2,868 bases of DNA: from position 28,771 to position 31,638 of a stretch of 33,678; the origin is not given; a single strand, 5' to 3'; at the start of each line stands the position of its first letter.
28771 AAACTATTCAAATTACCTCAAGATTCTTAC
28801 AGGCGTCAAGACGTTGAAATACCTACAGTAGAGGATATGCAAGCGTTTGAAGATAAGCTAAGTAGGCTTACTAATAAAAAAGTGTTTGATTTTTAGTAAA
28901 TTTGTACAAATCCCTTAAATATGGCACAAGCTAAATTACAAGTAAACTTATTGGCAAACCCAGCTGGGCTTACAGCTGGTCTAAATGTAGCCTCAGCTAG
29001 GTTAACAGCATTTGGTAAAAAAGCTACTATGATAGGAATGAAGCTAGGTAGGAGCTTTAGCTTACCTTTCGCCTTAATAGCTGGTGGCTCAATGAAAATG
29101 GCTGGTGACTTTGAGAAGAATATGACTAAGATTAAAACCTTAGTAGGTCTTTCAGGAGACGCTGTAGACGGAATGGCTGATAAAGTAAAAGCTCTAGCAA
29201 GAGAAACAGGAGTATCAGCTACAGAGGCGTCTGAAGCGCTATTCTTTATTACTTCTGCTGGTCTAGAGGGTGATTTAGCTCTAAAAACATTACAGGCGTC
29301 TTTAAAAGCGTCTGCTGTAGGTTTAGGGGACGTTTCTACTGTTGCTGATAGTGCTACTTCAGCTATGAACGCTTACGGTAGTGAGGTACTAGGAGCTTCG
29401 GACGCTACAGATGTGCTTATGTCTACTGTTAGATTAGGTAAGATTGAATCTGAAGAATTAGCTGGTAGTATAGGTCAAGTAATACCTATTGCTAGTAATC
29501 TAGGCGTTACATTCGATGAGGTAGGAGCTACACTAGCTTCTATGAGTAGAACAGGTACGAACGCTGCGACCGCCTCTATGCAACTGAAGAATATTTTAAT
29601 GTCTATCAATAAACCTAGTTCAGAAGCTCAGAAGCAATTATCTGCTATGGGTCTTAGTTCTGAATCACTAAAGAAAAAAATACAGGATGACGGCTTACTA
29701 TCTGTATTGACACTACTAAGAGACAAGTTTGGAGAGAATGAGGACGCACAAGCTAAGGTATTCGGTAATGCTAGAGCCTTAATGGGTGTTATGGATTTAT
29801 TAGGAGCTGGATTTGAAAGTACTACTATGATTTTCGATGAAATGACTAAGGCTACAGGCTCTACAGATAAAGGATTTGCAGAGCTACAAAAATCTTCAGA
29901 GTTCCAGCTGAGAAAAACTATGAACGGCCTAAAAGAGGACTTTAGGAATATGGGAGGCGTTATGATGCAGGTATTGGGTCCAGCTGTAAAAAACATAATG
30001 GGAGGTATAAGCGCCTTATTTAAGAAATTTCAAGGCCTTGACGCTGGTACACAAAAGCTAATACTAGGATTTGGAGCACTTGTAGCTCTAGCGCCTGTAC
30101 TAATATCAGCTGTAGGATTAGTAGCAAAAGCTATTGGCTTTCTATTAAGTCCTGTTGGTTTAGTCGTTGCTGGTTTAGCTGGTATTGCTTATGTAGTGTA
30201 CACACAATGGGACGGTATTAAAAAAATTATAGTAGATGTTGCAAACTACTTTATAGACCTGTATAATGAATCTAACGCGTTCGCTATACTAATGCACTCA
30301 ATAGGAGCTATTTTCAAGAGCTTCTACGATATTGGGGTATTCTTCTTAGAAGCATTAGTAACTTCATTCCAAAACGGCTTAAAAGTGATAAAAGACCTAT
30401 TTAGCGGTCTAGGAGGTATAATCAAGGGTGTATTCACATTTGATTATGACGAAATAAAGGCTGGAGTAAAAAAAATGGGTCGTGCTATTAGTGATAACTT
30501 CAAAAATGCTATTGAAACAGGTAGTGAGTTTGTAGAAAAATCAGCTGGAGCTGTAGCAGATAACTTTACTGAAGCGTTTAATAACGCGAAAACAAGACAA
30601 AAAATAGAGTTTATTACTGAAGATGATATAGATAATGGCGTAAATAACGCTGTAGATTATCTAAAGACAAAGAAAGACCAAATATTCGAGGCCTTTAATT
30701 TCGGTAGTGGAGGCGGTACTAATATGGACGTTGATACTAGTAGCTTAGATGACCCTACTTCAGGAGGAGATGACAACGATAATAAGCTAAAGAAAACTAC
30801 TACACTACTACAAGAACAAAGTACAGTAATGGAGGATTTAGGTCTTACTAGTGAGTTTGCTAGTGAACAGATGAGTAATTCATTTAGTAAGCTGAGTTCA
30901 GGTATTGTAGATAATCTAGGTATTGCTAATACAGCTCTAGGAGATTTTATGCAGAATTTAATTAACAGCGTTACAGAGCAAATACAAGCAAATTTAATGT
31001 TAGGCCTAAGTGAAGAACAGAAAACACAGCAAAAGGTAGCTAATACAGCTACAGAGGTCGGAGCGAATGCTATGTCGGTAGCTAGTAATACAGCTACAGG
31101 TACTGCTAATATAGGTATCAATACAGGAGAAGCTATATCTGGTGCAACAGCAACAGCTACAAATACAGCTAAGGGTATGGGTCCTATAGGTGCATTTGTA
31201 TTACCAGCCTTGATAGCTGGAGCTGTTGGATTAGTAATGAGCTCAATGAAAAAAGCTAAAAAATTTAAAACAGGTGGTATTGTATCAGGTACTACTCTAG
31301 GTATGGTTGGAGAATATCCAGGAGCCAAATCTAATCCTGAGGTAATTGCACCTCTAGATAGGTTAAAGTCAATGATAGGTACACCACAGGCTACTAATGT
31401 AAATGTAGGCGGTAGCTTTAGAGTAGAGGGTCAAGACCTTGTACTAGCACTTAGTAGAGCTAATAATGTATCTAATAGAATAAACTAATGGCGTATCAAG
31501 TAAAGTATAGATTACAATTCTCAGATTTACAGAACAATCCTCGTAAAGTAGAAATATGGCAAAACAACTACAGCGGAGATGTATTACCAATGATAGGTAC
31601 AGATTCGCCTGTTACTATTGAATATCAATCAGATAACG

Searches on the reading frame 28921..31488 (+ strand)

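Call 86: search_protein_families(library=phrogs, proteins=[window:28921-31488:+], max_evalue=0.001)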
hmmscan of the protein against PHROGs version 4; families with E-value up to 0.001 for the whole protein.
window:28921-31488:+ (855 aa): 30 families (the best 25 are shown)
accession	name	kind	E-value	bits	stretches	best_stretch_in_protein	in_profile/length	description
phrog_991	-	tail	2.9e-66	225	1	26-584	260-802/1966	tail length tape measure protein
phrog_1533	-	tail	2.5e-59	202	1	21-547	212-731/1688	tail length tape measure protein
phrog_1272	-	tail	3.1e-46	158.8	2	27-415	226-617/1606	tail length tape measure protein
phrog_4704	-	tail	1.7e-40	140.3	1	17-403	175-557/625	tail length tape measure protein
phrog_28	-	tail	2.6e-37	129.9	1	16-445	238-692/1228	tail length tape measure protein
phrog_58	-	tail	1.2e-31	111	1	21-570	291-775/1544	tail length tape measure protein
phrog_23013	-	tail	3.6e-26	92.2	1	39-422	114-483/1379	tail length tape measure protein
phrog_36688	-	tail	5.2e-26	91.5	1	54-566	67-582/1600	tail length tape measure protein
phrog_1293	-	tail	7.3e-25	88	1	21-423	142-556/1424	tail length tape measure protein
phrog_9696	-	tail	2.4e-20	73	1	22-266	40-284/1415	tail length tape measure protein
phrog_5493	-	tail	1.6e-19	70.8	1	54-246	63-255/1102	tail length tape measure protein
phrog_5218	-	unknown function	1.3e-17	64.3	1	53-426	222-656/1599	-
phrog_38390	-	tail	4e-16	59.3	1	4-283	2-279/1029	tail length tape measure protein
phrog_167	-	tail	3.3e-15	55.9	1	22-586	252-732/1555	tail length tape measure protein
phrog_2723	-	tail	8.2e-14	51.5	1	49-273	163-397/1578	tail length tape measure protein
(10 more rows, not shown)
